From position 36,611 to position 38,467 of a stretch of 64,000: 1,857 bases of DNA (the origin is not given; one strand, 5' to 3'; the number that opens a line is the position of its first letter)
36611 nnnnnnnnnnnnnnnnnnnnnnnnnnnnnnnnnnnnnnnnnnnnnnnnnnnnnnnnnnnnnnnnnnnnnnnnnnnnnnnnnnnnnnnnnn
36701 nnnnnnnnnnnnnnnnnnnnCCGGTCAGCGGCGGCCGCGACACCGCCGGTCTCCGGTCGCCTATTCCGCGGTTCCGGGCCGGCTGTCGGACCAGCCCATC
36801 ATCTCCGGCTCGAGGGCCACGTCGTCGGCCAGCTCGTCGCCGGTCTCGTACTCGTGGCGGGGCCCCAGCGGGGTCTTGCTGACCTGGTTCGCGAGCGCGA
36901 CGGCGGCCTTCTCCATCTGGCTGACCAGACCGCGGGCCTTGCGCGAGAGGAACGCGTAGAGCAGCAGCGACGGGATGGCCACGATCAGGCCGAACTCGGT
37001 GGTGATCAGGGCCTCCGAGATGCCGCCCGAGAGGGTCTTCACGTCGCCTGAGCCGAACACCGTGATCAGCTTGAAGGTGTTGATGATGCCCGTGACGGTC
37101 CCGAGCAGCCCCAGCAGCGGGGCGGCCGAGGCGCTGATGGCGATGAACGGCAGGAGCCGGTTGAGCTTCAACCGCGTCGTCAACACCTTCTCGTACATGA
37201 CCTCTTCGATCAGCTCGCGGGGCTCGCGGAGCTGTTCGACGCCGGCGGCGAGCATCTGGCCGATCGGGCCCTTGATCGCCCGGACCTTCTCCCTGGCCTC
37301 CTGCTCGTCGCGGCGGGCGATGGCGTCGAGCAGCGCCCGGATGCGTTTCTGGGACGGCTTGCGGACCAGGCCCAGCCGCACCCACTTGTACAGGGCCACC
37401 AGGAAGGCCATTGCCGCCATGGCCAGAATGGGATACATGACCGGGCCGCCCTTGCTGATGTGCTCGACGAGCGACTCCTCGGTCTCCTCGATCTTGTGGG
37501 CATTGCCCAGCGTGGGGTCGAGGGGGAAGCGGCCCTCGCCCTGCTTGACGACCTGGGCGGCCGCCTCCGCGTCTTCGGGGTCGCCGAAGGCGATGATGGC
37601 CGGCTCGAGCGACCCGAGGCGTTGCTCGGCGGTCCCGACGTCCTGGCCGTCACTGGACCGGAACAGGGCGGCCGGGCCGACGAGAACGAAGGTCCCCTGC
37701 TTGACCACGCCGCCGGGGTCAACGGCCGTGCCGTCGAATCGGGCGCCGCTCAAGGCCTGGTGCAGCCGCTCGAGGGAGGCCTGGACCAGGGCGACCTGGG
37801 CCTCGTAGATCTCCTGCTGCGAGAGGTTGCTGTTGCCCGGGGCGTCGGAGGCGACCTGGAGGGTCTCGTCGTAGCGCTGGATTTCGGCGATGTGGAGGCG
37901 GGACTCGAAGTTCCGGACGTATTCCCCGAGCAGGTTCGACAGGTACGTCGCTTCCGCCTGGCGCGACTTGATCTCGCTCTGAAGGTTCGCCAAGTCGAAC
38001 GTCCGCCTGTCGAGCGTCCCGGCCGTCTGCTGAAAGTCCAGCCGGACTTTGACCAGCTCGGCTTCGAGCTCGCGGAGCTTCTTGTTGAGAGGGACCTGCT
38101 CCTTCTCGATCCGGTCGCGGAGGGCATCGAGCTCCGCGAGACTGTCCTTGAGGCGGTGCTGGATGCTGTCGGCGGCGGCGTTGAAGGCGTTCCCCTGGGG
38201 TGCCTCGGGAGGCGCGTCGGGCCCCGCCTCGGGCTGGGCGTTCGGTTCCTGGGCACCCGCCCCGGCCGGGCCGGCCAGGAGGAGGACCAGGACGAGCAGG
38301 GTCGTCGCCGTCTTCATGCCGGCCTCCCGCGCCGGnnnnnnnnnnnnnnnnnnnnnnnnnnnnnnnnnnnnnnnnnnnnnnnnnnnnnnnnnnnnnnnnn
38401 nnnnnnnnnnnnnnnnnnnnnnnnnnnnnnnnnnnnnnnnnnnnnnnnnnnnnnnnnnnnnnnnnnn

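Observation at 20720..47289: A ~27 kb co-oriented supercluster fuses a TonB-dependent receptor, a TonB2-type energiser and a complete T2SS-like apparatus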

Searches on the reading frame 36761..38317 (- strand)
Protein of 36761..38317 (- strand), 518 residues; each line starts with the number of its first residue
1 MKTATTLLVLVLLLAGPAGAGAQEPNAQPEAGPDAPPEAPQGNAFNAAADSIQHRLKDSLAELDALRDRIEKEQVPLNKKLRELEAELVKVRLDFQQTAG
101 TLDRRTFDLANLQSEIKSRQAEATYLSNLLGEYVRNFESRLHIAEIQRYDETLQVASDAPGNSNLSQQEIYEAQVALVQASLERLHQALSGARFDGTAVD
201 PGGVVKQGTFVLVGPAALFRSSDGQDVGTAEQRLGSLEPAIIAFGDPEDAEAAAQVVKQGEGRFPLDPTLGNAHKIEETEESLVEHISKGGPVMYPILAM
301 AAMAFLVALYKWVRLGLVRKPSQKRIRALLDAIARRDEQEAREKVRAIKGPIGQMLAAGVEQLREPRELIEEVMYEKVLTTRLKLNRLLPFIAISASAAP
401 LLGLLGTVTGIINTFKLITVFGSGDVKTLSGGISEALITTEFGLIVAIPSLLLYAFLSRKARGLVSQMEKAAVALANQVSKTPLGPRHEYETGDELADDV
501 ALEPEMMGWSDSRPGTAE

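Call 4: search_protein_families(library=pfam, proteins=[window:36761-38317:-], max_evalue=0.01)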
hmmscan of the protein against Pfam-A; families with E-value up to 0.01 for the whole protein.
window:36761-38317:- (518 aa): 2 families
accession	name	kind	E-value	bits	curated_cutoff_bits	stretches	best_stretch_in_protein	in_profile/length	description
PF01618.21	MotA_ExbB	-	1e-29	103.3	22.9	1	349-469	3-126/127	MotA/TolQ/ExbB proton channel family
PF06818.20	Fez1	-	0.0011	19.9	34.4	1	56-192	19-148/199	Fez1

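Call 8: search_protein_families(library=ncbifam, proteins=[window:36761-38317:-], max_evalue=0.001)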
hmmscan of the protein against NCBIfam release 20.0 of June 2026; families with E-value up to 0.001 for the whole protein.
window:36761-38317:- (518 aa): 5 families
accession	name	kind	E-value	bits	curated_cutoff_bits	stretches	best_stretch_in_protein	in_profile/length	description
TIGR02796.1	tolQ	equivalog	1.7e-21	77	221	1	367-479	101-214/216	protein TolQ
TIGR02805.1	exbB2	equivalog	9e-15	55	135.35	1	373-461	39-127/138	TonB-system energizer ExbB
TIGR02797.1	exbB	equivalog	3.6e-14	53.1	206.2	1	298-480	20-210/211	tonB-system energizer ExbB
NF007722.0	PRK10414.1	equivalog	5e-11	42.6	402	1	389-470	130-211/244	tol-pal system-associated acyl-CoA thioesterase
NF008066.0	PRK10801.1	equivalog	1.8e-10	40.7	403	1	385-463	123-201/230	Tol-Pal system protein TolQ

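Call 18: find_homologous_proteins(query=window:36761-38317:-, max_evalue=1e-10)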
Query window:36761-38317:- (518 aa): 4480 proteins with E <= 1e-10 among 8000 candidates; the best 120 are listed.
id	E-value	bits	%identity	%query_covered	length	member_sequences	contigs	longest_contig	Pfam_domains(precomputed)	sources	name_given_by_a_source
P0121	0.0e+0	1108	100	100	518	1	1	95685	PF01618.22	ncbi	-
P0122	8.3e-251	851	80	99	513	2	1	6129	PF01618.22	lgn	-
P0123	1.2e-200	686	67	89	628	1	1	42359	PF01618.22,PF00571.34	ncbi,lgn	-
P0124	2.6e-200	685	67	92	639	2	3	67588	PF01618.22,PF00571.34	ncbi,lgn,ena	-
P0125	2.9e-199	681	68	93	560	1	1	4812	PF01618.22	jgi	jgi:biopolymer transport protein ExbB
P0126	1.1e-196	673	66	92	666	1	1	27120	PF01618.22,PF00571.34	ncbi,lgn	-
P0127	2.9e-196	671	63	97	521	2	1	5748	PF01618.22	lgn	-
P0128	3.0e-196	671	64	98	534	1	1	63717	PF01618.22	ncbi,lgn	-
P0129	4.6e-196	671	70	87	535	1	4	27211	PF01618.22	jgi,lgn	-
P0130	1.2e-195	669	70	85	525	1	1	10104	PF01618.22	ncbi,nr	ncbi:MAG TPA: MotA/TolQ/ExbB proton channel family protein [Planctomycetota bacterium]|nr:MotA/TolQ/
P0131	1.6e-195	669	63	100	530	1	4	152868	PF01618.22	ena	-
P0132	5.5e-195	667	67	93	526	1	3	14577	PF01618.22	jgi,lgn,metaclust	metaclust:\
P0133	5.6e-195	667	70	86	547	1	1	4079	PF01618.22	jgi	jgi:biopolymer transport protein ExbB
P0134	8.7e-195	666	67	93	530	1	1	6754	PF01618.22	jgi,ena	-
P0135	1.0e-194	666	63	96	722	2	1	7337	PF01618.22,PF00571.34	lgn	-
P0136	1.7e-194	665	65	93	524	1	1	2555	PF01618.22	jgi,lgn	jgi:biopolymer transport protein ExbB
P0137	1.8e-194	665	67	93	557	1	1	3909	PF01618.22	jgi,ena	-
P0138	1.8e-194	665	66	92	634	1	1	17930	PF01618.22,PF00571.34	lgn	-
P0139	2.8e-194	665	64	93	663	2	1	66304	PF01618.22,PF00571.34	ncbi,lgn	-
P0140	2.9e-194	665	64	97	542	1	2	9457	PF01618.22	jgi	jgi:biopolymer transport protein ExbB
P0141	7.0e-194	663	70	86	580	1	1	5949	PF01618.22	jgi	jgi:biopolymer transport protein ExbB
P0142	1.7e-193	662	65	95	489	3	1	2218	PF01618.22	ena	-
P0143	5.8e-193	660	66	88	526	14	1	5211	PF01618.22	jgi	jgi:biopolymer transport protein ExbB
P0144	5.9e-193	660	64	96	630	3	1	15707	PF01618.22,PF00571.34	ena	-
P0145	1.1e-192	659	65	92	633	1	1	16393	PF01618.22,PF00571.34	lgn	-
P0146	2.9e-192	658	64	92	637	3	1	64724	PF01618.22,PF00571.34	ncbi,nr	ncbi:MAG: MotA/TolQ/ExbB proton channel family protein [Phycisphaerae bacterium]|nr:MotA/TolQ/ExbB p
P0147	5.0e-192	657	65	92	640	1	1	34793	PF01618.22,PF00571.34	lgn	-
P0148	1.1e-191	656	64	93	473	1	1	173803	PF01618.22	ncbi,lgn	-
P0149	1.1e-191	656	63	94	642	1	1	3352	PF01618.22,PF00571.34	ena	-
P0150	1.3e-191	656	67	85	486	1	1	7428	PF01618.22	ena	-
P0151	1.5e-191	656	66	89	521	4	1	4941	PF01618.22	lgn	-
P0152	1.6e-191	656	67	88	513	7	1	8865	PF01618.22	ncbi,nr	ncbi:MAG: MotA/TolQ/ExbB proton channel family protein [Candidatus Omnitrophica bacterium]|nr:MotA/T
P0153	2.7e-191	655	67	85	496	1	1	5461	PF01618.22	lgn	-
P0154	3.2e-191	655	62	95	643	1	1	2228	PF01618.22,PF00571.34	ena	-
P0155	4.7e-191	654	59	67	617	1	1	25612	PF01618.22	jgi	jgi:Skp family chaperone for outer membrane proteins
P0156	5.9e-191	654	69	86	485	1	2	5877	PF01618.22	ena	-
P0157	6.7e-191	654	67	88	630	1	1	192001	PF01618.22,PF00571.34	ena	-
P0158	7.3e-191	653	64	92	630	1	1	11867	PF01618.22,PF00571.34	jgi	jgi:biopolymer transport protein ExbB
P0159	1.1e-190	653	65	94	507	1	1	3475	PF01618.22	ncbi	-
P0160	1.2e-190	653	65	96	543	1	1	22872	PF01618.22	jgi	jgi:biopolymer transport protein ExbB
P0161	1.3e-190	653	66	89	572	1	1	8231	PF01618.22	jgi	jgi:biopolymer transport protein ExbB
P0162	1.5e-190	652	56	91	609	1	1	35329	PF01618.22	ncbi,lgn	-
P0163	2.2e-190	652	63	97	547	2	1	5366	PF01618.22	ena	-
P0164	2.9e-190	652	68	86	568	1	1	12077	PF01618.22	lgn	-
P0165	3.9e-190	651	66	88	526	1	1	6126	PF01618.22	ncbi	-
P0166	3.9e-190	651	69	85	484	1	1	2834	PF01618.22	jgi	-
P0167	9.8e-190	650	64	95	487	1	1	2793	PF01618.22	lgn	-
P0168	1.2e-189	649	67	88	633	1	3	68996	PF01618.22,PF00571.34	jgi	jgi:biopolymer transport protein ExbB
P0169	1.5e-189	649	68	85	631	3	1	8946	PF01618.22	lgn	-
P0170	2.3e-189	649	63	95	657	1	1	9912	PF01618.22,PF00571.34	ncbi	-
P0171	4.6e-189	648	65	92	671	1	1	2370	PF01618.22,PF00571.34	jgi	jgi:biopolymer transport protein ExbB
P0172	4.6e-189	648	68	86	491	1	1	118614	PF01618.22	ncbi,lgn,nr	ncbi:MAG: hypothetical protein GC154_01965 [bacterium]|nr:hypothetical protein [bacterium]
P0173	4.9e-189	647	71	82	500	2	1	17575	PF01618.22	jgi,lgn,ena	-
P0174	8.7e-189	647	62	98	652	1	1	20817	PF01618.22,PF00571.34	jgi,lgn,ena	jgi:biopolymer transport protein ExbB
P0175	9.4e-189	647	68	85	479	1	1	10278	PF01618.22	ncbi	-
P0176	1.1e-188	646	64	92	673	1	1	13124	PF01618.22,PF00571.34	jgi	jgi:biopolymer transport protein ExbB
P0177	1.1e-188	646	66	88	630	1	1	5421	PF01618.22,PF00571.34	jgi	jgi:biopolymer transport protein ExbB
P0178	1.6e-188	646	64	92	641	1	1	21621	PF01618.22,PF00571.34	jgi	jgi:biopolymer transport protein ExbB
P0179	1.7e-188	646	64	96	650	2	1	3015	PF01618.22,PF00571.34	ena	-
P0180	1.7e-188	646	68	85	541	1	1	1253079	PF01618.22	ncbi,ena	-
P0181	3.2e-188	645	67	86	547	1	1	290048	PF01618.22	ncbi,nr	ncbi:MAG: MotA/TolQ/ExbB proton channel family protein [Planctomycetes bacterium]|nr:MotA/TolQ/ExbB 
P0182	3.3e-188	645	62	95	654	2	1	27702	PF01618.22,PF00571.34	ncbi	-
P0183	3.7e-188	645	65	90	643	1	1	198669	PF01618.22,PF00571.34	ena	-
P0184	5.3e-188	644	67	88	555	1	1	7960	PF01618.22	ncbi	-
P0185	5.5e-188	644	68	87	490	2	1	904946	PF01618.22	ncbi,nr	ncbi:MAG: MotA/TolQ/ExbB proton channel family protein [Candidatus Brocadiaceae bacterium]|nr:MotA/T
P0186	6.3e-188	644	67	88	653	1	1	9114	PF01618.22,PF00571.34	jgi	jgi:biopolymer transport protein ExbB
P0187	6.9e-188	644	68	83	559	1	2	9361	PF01618.22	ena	-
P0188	7.3e-188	644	67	87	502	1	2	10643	PF01618.22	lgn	-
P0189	7.8e-188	643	63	93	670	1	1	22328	PF01618.22,PF00571.34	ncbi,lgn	-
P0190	1.0e-187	643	70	85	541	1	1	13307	PF01618.22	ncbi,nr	ncbi:MAG: MotA/TolQ/ExbB proton channel family protein [Planctomycetota bacterium]|nr:MotA/TolQ/ExbB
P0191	2.3e-187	642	67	86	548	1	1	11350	PF01618.22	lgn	-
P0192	2.5e-187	642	67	85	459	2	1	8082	PF01618.22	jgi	jgi:biopolymer transport protein ExbB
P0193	2.6e-187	642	66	87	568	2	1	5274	PF01618.22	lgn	-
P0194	4.0e-187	641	64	90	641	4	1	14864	PF01618.22,PF00571.34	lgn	-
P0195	6.8e-187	640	63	93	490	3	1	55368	PF01618.22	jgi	-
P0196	7.0e-187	640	67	85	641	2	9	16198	PF01618.22,PF00571.34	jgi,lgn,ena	-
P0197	7.4e-187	640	67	85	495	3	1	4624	PF01618.22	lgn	-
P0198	7.4e-187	640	69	82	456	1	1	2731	PF01618.22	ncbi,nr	ncbi:hypothetical protein GF373_04740, partial [bacterium]|nr:hypothetical protein [bacterium]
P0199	8.3e-187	640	63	96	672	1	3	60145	PF01618.22,PF00571.34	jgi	jgi:biopolymer transport protein ExbB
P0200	8.4e-187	640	63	58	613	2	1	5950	PF01618.22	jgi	jgi:hypothetical protein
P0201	1.1e-186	640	67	85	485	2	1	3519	PF01618.22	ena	-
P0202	1.3e-186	639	66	89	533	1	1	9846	PF01618.22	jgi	jgi:biopolymer transport protein ExbB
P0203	1.5e-186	639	65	89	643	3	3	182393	PF01618.22,PF00571.34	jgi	jgi:biopolymer transport protein ExbB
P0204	1.6e-186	639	66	93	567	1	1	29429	PF01618.22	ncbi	-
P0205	1.6e-186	639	65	87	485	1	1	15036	PF01618.22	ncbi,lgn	-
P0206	6.5e-186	637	68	86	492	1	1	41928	PF01618.22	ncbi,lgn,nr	ncbi:MAG: MotA/TolQ/ExbB proton channel family protein [Candidatus Omnitrophica bacterium]|nr:MotA/T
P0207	6.7e-186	637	64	93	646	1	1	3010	PF01618.22,PF00571.34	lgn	-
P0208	7.3e-186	637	63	92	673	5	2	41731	PF01618.22,PF00571.34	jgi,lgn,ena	-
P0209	7.7e-186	637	63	93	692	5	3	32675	PF01618.22,PF00571.34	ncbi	-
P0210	8.0e-186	637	63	91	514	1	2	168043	PF01618.22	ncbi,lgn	-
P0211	1.0e-185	636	67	87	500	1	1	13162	PF01618.22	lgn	-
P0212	1.4e-185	636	63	92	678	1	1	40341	PF01618.22,PF00571.34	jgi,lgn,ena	jgi:biopolymer transport protein ExbB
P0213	1.4e-185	636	64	90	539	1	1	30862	PF01618.22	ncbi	-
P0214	1.5e-185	636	63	93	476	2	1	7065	PF01618.22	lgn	-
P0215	1.9e-185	636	64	93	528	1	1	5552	PF01618.22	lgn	-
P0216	2.0e-185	636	66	86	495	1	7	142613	PF01618.22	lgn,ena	-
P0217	2.3e-185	635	68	85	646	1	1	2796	PF01618.22,PF00571.34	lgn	-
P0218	2.9e-185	635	68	86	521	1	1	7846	PF01618.22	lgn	-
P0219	2.9e-185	635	64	90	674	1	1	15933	PF01618.22,PF00571.34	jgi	jgi:biopolymer transport protein ExbB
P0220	3.1e-185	635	64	92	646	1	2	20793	PF01618.22,PF00571.34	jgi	jgi:biopolymer transport protein ExbB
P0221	3.9e-185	635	66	85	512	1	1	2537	PF01618.22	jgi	jgi:biopolymer transport protein ExbB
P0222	4.6e-185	634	56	68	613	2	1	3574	PF01618.22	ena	-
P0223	4.8e-185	634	64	93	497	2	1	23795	PF01618.22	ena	-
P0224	5.2e-185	634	65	88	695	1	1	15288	PF01618.22,PF00571.34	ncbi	-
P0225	5.9e-185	634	63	90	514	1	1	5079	PF01618.22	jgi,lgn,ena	-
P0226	6.2e-185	634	66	89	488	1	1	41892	PF01618.22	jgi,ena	-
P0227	8.8e-185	633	67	85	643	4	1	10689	PF01618.22,PF00571.34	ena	-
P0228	9.7e-185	633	66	87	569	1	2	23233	PF01618.22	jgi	-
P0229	1.0e-184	633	65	88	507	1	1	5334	PF01618.22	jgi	-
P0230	1.2e-184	633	62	93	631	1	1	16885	PF01618.22,PF00571.34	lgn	-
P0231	1.6e-184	633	64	93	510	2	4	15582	PF01618.22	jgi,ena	-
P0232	1.7e-184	633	64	92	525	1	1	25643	PF01618.22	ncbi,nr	ncbi:MAG: MotA/TolQ/ExbB proton channel family protein [Planctomycetes bacterium]|nr:MotA/TolQ/ExbB 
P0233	1.8e-184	632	66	86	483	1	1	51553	PF01618.22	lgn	-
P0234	1.9e-184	632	64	89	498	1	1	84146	PF01618.22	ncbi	-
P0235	2.0e-184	632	66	93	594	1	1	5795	PF01618.22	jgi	jgi:biopolymer transport protein ExbB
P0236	2.1e-184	632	63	93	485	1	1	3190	PF01618.22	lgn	-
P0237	2.4e-184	632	66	88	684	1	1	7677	PF01618.22,PF00571.34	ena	-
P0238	2.6e-184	632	66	87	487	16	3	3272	PF01618.22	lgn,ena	-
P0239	3.2e-184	632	64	92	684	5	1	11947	PF01618.22,PF00571.34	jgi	-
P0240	3.9e-184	631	65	88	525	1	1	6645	PF01618.22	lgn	-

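Call 19: find_encoding_contigs(protein=P0121, flank=10000, max_places=2)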
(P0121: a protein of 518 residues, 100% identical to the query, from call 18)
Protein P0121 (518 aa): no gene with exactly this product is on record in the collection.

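Call 20: find_encoding_contigs(protein=P0185, flank=10000, max_places=2)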
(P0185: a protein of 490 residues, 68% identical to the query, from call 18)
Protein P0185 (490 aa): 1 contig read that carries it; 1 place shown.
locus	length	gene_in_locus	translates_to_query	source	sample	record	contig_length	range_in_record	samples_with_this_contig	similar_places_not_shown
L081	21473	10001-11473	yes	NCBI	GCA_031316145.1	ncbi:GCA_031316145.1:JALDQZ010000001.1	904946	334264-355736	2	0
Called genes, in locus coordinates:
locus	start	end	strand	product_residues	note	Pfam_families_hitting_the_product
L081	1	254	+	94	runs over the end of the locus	PF01396:Zn_ribbon_Top1 (faint), PF03811:Zn_ribbon_InsA (faint), PF12760:Zn_ribbon_IS1595 (faint)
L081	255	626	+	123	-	PF19991:HMA_2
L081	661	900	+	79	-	PF12085:DUF3562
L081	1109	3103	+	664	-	PF28492:Beta_helix_4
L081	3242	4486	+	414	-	PF13428:TPR_14 (faint)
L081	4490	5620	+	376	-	-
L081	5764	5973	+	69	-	-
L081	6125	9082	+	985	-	PF13620:CarboxypepD_reg, PF13715:CarbopepD_reg_2, PF07715:Plug, PF00593:TonB_dep_Rec_b-barrel, PF14905:OMP_b-brl_3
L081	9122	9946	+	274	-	PF11932:DUF3450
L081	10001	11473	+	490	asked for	PF01618:MotA_ExbB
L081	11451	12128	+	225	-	PF01618:MotA_ExbB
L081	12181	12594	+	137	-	PF02472:ExbD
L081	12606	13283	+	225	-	PF03544:TonB_C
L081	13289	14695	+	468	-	PF09976:TPR_21 (faint), PF23914:TPR_CcmH_CycH (faint), PF13176:TPR_7 (faint), PF13432:TPR_16, PF25063:ARM_TT21_C (weak), PF00515:TPR_1 (weak), PF13181:TPR_8 (weak), PF12895:ANAPC3 (weak), +10 more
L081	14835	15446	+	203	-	-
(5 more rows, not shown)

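Call 21: find_encoding_contigs(protein=P0206, flank=10000, max_places=1)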
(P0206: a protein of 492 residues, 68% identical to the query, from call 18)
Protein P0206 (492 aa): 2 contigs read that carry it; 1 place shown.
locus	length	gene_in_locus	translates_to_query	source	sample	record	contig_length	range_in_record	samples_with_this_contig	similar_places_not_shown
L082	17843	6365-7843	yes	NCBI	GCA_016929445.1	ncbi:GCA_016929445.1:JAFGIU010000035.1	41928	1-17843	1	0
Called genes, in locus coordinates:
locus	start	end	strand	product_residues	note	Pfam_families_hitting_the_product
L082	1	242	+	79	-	?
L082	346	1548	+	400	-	-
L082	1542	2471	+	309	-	-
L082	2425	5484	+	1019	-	PF13620:CarboxypepD_reg, PF13715:CarbopepD_reg_2, PF07715:Plug, PF00593:TonB_dep_Rec_b-barrel, PF14905:OMP_b-brl_3 (weak)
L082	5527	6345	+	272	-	PF11932:DUF3450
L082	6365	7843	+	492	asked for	PF01618:MotA_ExbB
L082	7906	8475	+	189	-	PF01618:MotA_ExbB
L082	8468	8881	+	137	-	PF02472:ExbD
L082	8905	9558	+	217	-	PF03544:TonB_C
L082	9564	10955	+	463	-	PF13428:TPR_14 (faint), PF25063:ARM_TT21_C, PF07719:TPR_2 (faint), PF12895:ANAPC3 (faint), PF13371:TPR_9 (weak), PF13432:TPR_16, PF13432:TPR_16 (weak), PF14559:TPR_19 (weak), +10 more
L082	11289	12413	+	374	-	PF04055:Radical_SAM, PF13186:SPASM (weak)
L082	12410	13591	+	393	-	PF13439:Glyco_transf_4, PF13579:Glyco_trans_4_4, PF20706:GT4-conflict, PF00534:Glycos_transf_1, PF13692:Glyco_trans_1_4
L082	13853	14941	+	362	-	PF10082:BBP2_2 (weak)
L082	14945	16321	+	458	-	PF13727:CoA_binding_3, PF02397:Bac_transf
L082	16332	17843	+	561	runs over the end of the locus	PF02563:Poly_export, PF10531:SLBB, PF22505:RNase_J_b_CASP (faint), PF10531:SLBB, PF22461:SLBB_2 (weak), PF10531:SLBB, PF22461:SLBB_2, PF10531:SLBB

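Call 22: find_encoding_contigs(protein=P0180, flank=10000, max_places=1)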
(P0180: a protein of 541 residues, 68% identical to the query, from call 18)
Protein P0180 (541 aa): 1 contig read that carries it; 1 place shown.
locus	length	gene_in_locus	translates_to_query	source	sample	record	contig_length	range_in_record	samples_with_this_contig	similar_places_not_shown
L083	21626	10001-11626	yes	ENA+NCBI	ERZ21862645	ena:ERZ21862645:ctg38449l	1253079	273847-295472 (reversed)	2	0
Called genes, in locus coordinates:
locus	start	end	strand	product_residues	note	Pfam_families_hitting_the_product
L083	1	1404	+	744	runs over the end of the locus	PF13148:DUF3987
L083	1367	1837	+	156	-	-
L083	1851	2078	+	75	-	PF02229:PC4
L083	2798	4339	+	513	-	PF28492:Beta_helix_4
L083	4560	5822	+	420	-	PF13424:TPR_12 (faint), PF13428:TPR_14 (faint)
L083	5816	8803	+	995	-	PF13620:CarboxypepD_reg, PF13715:CarbopepD_reg_2, PF07715:Plug, PF00593:TonB_dep_Rec_b-barrel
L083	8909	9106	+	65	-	-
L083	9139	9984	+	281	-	PF11932:DUF3450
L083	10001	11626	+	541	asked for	PF01618:MotA_ExbB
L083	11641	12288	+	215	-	PF01618:MotA_ExbB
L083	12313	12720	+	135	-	PF02472:ExbD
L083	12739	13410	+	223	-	-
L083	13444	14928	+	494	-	PF13176:TPR_7 (faint), PF13428:TPR_14 (faint), PF17874:TPR_MalT (faint), PF23914:TPR_CcmH_CycH (faint), PF13432:TPR_16 (weak), PF14559:TPR_19 (weak), PF13432:TPR_16, PF14559:TPR_19 (weak), +14 more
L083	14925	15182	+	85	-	-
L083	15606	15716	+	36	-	-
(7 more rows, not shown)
